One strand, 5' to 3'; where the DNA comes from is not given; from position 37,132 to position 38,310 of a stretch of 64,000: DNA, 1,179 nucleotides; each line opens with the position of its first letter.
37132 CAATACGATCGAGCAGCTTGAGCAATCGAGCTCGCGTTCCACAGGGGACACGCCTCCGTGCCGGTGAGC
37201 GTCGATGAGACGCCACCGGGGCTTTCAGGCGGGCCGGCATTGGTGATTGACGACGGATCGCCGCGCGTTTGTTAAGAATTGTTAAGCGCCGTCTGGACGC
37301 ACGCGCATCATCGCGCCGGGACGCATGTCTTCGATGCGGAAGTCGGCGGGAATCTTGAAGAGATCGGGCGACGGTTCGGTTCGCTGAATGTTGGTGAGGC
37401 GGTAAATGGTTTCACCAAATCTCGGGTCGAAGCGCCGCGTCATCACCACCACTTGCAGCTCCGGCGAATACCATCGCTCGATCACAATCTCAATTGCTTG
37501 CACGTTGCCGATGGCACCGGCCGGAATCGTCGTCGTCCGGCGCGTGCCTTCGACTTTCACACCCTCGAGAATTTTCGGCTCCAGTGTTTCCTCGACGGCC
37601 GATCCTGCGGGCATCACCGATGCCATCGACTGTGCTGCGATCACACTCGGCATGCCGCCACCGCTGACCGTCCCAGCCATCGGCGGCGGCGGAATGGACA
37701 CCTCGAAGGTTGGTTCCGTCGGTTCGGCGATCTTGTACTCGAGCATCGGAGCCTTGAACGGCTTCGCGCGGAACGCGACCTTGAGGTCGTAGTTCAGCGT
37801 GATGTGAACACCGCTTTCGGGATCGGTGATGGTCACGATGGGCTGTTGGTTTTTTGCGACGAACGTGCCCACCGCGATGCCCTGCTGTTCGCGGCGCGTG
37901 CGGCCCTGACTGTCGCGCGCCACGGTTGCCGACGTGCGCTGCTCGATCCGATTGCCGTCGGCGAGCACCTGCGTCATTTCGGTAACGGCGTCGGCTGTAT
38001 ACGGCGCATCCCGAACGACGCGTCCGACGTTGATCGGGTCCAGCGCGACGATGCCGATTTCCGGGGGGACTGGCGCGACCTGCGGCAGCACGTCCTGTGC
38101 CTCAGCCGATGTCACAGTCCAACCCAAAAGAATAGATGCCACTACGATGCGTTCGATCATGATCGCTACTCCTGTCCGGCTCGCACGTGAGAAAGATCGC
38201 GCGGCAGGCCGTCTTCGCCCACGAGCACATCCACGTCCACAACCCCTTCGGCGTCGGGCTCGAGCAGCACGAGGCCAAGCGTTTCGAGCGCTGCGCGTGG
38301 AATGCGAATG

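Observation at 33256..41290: ECF sigma / membrane protein / secreted protein module physically linked to a BamA gene, a wHTH-barrel fusion and unknown secreted proteins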

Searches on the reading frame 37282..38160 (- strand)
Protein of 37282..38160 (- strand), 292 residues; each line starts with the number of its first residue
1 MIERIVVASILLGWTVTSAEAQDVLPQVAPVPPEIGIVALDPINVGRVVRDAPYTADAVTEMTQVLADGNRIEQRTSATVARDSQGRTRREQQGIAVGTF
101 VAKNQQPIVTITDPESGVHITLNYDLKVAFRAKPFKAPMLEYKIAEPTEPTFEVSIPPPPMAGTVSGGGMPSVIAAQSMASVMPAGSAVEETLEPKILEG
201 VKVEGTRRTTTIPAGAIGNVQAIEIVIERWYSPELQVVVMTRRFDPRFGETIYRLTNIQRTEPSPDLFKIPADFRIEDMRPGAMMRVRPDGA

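Call 10: search_protein_families(library=pfam, proteins=[window:37282-38160:-], max_evalue=0.1)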
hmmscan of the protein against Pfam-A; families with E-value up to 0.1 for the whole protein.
window:37282-38160:- (292 aa): 0 families

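Call 11: search_protein_families(library=ncbifam, proteins=[window:37282-38160:-], max_evalue=0.1)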
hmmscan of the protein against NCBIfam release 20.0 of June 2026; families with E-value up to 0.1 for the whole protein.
window:37282-38160:- (292 aa): 1 family
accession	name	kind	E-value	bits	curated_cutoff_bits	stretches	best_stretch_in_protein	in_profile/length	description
TIGR02990.1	ectoine_eutA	equivalog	0.01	15.3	318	1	7-80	81-156/239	ectoine utilization protein EutA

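Call 17: find_homologous_proteins(query=window:37282-38160:-)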
Query window:37282-38160:- (292 aa): 7517 proteins with E <= 0.001 among 8000 candidates; the best 120 are listed.
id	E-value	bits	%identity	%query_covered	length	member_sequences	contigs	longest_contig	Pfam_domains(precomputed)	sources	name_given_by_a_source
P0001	9.1e-184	627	100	100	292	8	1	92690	-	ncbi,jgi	jgi:hypothetical protein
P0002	2.3e-138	478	78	100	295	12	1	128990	-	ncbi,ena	-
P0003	1.9e-136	472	78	100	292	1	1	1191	-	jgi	jgi:hypothetical protein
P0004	3.0e-108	380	65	100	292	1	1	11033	-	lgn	-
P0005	2.6e-102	360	61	99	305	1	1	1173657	-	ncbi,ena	-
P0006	8.6e-93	329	54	89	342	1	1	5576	-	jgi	jgi:hypothetical protein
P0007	3.9e-89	317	66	40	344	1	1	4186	-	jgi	jgi:hypothetical protein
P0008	3.3e-87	311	52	98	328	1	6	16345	-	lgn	-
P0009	8.7e-86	306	54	88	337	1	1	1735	-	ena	-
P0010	5.2e-85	303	53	94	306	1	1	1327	-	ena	-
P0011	6.8e-85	303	53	88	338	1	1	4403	-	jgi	jgi:hypothetical protein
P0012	1.7e-84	302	52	88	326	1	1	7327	-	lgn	-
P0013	3.5e-84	301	52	96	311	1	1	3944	-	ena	-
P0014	5.3e-84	300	53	88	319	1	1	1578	-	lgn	-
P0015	7.2e-84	300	49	99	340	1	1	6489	-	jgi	jgi:hypothetical protein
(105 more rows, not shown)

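Call 18: find_encoding_contigs(protein=P0001, flank=10000, max_places=3)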
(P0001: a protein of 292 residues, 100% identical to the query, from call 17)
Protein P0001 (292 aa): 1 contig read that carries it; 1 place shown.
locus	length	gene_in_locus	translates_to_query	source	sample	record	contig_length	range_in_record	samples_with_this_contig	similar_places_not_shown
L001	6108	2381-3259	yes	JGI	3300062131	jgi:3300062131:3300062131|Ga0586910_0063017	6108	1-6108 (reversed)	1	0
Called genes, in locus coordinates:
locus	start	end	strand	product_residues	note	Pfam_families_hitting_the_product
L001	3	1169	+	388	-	?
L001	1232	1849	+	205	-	PF07638:Sigma70_ECF (weak), PF04542:Sigma70_r2, PF08281:Sigma70_r4_2, PF04545:Sigma70_r4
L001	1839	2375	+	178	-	-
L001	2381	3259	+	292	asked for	-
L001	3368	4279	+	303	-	PF00486:Trans_reg_C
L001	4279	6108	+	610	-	?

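Call 19: find_encoding_contigs(protein=P0002, flank=10000, max_places=3)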
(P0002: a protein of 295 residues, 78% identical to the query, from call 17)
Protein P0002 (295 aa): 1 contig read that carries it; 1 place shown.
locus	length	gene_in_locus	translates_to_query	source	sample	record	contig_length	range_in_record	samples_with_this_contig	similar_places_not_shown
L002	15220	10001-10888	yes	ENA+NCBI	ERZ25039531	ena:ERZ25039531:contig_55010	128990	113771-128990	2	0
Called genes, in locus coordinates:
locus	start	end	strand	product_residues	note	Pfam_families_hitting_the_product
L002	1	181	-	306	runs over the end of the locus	PF04542:Sigma70_r2, PF08281:Sigma70_r4_2, PF22233:PhyR_sigma-like (weak)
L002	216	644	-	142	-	PF19733:DUF6223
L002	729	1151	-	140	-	PF08818:DUF1801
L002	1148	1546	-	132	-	PF13564:DoxX_2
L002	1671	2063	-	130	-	PF00903:Glyoxalase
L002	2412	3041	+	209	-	PF08281:Sigma70_r4_2, PF04545:Sigma70_r4 (weak)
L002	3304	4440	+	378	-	PF00561:Abhydrolase_1, PF12697:Abhydrolase_6, PF12146:Hydrolase_4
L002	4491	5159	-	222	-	PF03483:B3_4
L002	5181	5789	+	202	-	PF12844:HTH_19 (weak), PF13560:HTH_31 (weak), PF01381:HTH_3, PF07883:Cupin_2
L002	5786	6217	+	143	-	-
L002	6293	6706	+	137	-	-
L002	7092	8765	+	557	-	-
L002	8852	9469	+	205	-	PF07638:Sigma70_ECF (weak), PF04542:Sigma70_r2, PF08281:Sigma70_r4_2, PF04545:Sigma70_r4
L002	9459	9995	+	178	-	-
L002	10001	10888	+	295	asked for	-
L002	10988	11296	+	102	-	PF00486:Trans_reg_C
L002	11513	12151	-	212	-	PF01209:Ubie_methyltran, PF01135:PCMT, PF02353:CMAS, PF05175:MTS, PF13489:Methyltransf_23, PF06325:PrmA, PF13847:Methyltransf_31, PF13649:Methyltransf_25, +3 more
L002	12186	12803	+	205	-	PF00440:TetR_N, PF14278:TetR_C_8 (weak)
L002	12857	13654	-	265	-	PF00027:cNMP_binding, PF13545:HTH_Crp_2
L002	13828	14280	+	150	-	-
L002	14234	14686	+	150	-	-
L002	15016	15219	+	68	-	?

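Call 20: find_encoding_contigs(protein=P0005, flank=10000, max_places=3)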
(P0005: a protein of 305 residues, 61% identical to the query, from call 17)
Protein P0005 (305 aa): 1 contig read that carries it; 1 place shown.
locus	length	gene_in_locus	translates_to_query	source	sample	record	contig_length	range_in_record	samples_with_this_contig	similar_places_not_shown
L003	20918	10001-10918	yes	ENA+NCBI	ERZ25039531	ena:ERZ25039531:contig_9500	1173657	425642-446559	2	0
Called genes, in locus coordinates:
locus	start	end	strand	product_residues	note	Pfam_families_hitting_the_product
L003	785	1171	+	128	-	PF03795:YCII (weak)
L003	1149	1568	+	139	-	PF13564:DoxX_2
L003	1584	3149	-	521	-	PF00070:Pyr_redox (faint), PF01266:DAO (faint), PF01494:FAD_binding_3, PF07992:Pyr_redox_2 (faint), PF21274:Rng_hyd_C (faint)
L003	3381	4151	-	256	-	PF01965:DJ-1_PfpI, PF17124:ThiJ_like (faint)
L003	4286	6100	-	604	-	PF09360:zf-CDGSH, PF06902:Fer4_19, PF09360:zf-CDGSH, PF01152:Bac_globin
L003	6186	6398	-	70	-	-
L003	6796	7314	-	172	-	-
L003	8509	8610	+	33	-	-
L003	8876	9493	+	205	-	PF04542:Sigma70_r2, PF08281:Sigma70_r4_2, PF04545:Sigma70_r4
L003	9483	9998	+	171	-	-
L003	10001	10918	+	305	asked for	-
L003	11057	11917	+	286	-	PF00486:Trans_reg_C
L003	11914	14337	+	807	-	PF08479:POTRA_2 (faint), PF07244:POTRA, PF01103:Omp85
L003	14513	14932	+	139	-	PF13518:HTH_28 (weak)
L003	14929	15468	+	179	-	PF13358:DDE_3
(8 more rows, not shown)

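Call 23: find_related_loci(query=A1, collection=genome_contigs, flank=10000)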
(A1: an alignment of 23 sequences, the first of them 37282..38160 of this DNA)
Query A1 (292 aa) in genome_contigs; peptide patterns used: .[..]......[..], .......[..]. (x = any residue, [..] = any of these).
172 stretches matched a pattern; 140 encode a relative of the query (tblastn E <= 1e-3); the best 80 are kept; 80 distinct loci.
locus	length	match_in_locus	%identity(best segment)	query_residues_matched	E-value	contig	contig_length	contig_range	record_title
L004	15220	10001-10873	78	1-291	2e-140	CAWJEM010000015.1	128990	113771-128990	MAG: uncultured Acidobacteriota bacterium isolate MFD04850.bin.1.250 genome assembly, contig: contig_55010, whole genome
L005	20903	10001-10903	61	4-291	4e-112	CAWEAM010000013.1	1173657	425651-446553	MAG: uncultured Acidobacteriota bacterium isolate MFD04850.bin.2.364 genome assembly, contig: contig_9500, whole genome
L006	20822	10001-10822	55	35-281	6e-86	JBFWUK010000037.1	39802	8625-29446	MAG: Vicinamibacterales bacterium isolate CA_2019_TPBF_69 NODE_5894_length_39802_cov_19.153069_TPBF, whole genome shotgu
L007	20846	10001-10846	52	35-280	3e-85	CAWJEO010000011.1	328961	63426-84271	MAG: uncultured Acidobacteriota bacterium isolate MFD04850.bin.2.120 genome assembly, contig: contig_20772, whole genome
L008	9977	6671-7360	48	29-278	2e-66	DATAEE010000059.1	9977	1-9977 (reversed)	MAG TPA_asm: Vicinamibacterales bacterium isolate SMAG_U6769 k141_4863705, whole genome shotgun sequence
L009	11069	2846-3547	48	35-278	6e-66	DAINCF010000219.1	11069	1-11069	MAG TPA_asm: Vicinamibacterales bacterium isolate CTOTU39262 NODE_782_length_11069_cov_8.153804, whole genome shotgun se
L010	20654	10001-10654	49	36-278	7e-65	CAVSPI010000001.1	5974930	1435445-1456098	MAG: uncultured Acidobacteriota bacterium isolate MFD01275.bin.2.72 genome assembly, contig: contig_13227, whole genome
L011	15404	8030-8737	48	34-281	2e-62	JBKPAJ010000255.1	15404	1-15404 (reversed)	MAG: Acidobacteriota bacterium isolate GB_HAYS_MAG_00008 GB_HAYS_000000395818, whole genome shotgun sequence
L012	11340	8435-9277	42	2-280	1e-62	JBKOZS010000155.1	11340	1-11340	MAG: Acidobacteriota bacterium isolate GB_HAYS_MAG_00028 GB_HAYS_000001280185, whole genome shotgun sequence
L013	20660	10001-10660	47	35-287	4e-60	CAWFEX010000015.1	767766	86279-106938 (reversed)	MAG: uncultured Acidobacteriota bacterium isolate MFD05567.bin.1.209 genome assembly, contig: contig_7570, whole genome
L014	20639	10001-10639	47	35-277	3e-57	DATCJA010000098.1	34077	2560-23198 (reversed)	MAG TPA_asm: Vicinamibacterales bacterium isolate SMAG_U7873 k141_3446197, whole genome shotgun sequence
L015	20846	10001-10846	41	1-281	2e-57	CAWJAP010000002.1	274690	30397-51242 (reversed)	MAG: Vicinamibacterales bacterium isolate MFD04850.bin.2.159 genome assembly, contig: contig_102834, whole genome shotgu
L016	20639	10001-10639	45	35-277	5e-56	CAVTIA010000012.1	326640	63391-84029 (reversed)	MAG: uncultured Acidobacteriota bacterium isolate MFD06229.bin.1.1 genome assembly, contig: contig_5347, whole genome sh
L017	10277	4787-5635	41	28-277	4e-55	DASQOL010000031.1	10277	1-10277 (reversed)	MAG TPA_asm: Gammaproteobacteria bacterium isolate SMAG_U10802 k141_1829811, whole genome shotgun sequence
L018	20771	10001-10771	44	42-288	3e-55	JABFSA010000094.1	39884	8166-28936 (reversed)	MAG: Acidobacteria bacterium isolate S-RSF-IL-07 seq_155, whole genome shotgun sequence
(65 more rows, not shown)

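Call 31: predict_structure(alignment_id=A1)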
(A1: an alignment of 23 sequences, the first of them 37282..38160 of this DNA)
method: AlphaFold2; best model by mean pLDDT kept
length: 292 residues; sequences in the alignment: 23
mean_pLDDT: 68.1   pTM: 0.58
mean pLDDT of the five models: 68.1, 67.5, 65.1, 64.4, 56.0
residues with pLDDT >= 90: 54; 70-90: 115; 50-70: 32; < 50: 91
segments of 3 or more residues with pLDDT < 50: 13-45, 137-185, 288-292
pLDDT, mean of each block of 10 residues (from residue 1): 58 45 29 34 56 89 84 85 89 60 72 85 87 60 31 32 31 32 59 94 92 87 90 88 87 89 91 88 55 41
secondary structure, 60 per line:
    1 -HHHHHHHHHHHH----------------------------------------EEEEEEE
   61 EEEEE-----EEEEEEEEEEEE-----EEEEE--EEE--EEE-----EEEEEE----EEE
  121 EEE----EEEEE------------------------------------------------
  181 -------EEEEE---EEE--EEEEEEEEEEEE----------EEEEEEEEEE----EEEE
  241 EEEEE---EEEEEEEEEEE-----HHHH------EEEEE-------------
elements in order: H2-13 E54-65 E71-82 E88-92 E95-97 E100-102 E108-113 E118-123 E128-132 E188-192 E196-198 E201-212 E223-232 E237-245 E249-259 H265-268 E275-279

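Call 37: fold_search(model_id=the predicted structure, library=pdb)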
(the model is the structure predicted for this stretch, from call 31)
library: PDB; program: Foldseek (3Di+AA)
matches with E <= 10: 937; with E <= 0.001: 81
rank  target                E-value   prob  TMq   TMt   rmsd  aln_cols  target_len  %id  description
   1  8cgm_A                2.7e-08  1.00  0.31  0.44   9.6       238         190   14  Structure of the lipoprotein transporter LolA from Porphyromonas gingivalis (released 2023-06-21)
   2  2w7q_A                7.3e-07  1.00  0.34  0.47   9.2       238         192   10  Structure of Pseudomonas aeruginosa LolA (released 2009-12-29)
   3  8chx_A                8.6e-07  1.00  0.34  0.49   8.7       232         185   11  Structure and function of LolA from Vibrio cholerae (released 2023-06-21)
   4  8chx_B                1.1e-06  1.00  0.31  0.44   9.3       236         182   12  Structure and function of LolA from Vibrio cholerae (released 2023-06-21)
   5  6jla_B                1.5e-06  1.00  0.34  0.50  11.6       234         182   10  Crystal structure of a mouse ependymin related protein (released 2020-03-04)
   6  6jl9                  2.0e-06  1.00  0.36  0.51  10.8       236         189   14  Crystal structure of a frog ependymin related protein (released 2019-07-10)
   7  2w7q_B                2.1e-06  1.00  0.31  0.45   9.0       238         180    9  Structure of Pseudomonas aeruginosa LolA (released 2009-12-29)
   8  7z6x                  2.7e-06  1.00  0.32  0.47   8.7       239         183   10  Complex of E. coli LolA R43L mutant and lipoprotein (released 2022-09-07)
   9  6jld_D                3.8e-06  1.00  0.35  0.52  10.9       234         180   12  Crystal structure of a human ependymin related protein (released 2019-07-10)
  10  6jla_A                3.8e-06  1.00  0.34  0.50  10.4       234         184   10  Crystal structure of a mouse ependymin related protein (released 2020-03-04)
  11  6jld_A                4.0e-06  1.00  0.35  0.51  10.9       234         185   12  Crystal structure of a human ependymin related protein (released 2019-07-10)
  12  4ki3_D                4.2e-06  1.00  0.33  0.48   7.8       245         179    9  1.70 Angstrom resolution crystal structure of outer-membrane lipoprotein carrier protein (lolA) from Yersinia pestis C (released 2013-05-15)
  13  2zpc                  5.2e-06  1.00  0.31  0.45   9.6       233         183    8  Crystal structure of the R43L mutant of LolA in the closed form (released 2008-08-05)
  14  4ki3_G                5.5e-06  1.00  0.33  0.49   7.8       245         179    9  1.70 Angstrom resolution crystal structure of outer-membrane lipoprotein carrier protein (lolA) from Yersinia pestis C (released 2013-05-15)
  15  9tp6_A                5.5e-06  1.00  0.24  0.28  13.9       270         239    9  Structure of LolA3 from Porphyromonas gingivalis (released 2026-02-18)
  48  2v42_B                1.2e-04  1.00  0.33  0.35  11.8       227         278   10  Crystal structure of RseB: a sensor for periplasmic stress response in E. coli (released 2007-08-28)
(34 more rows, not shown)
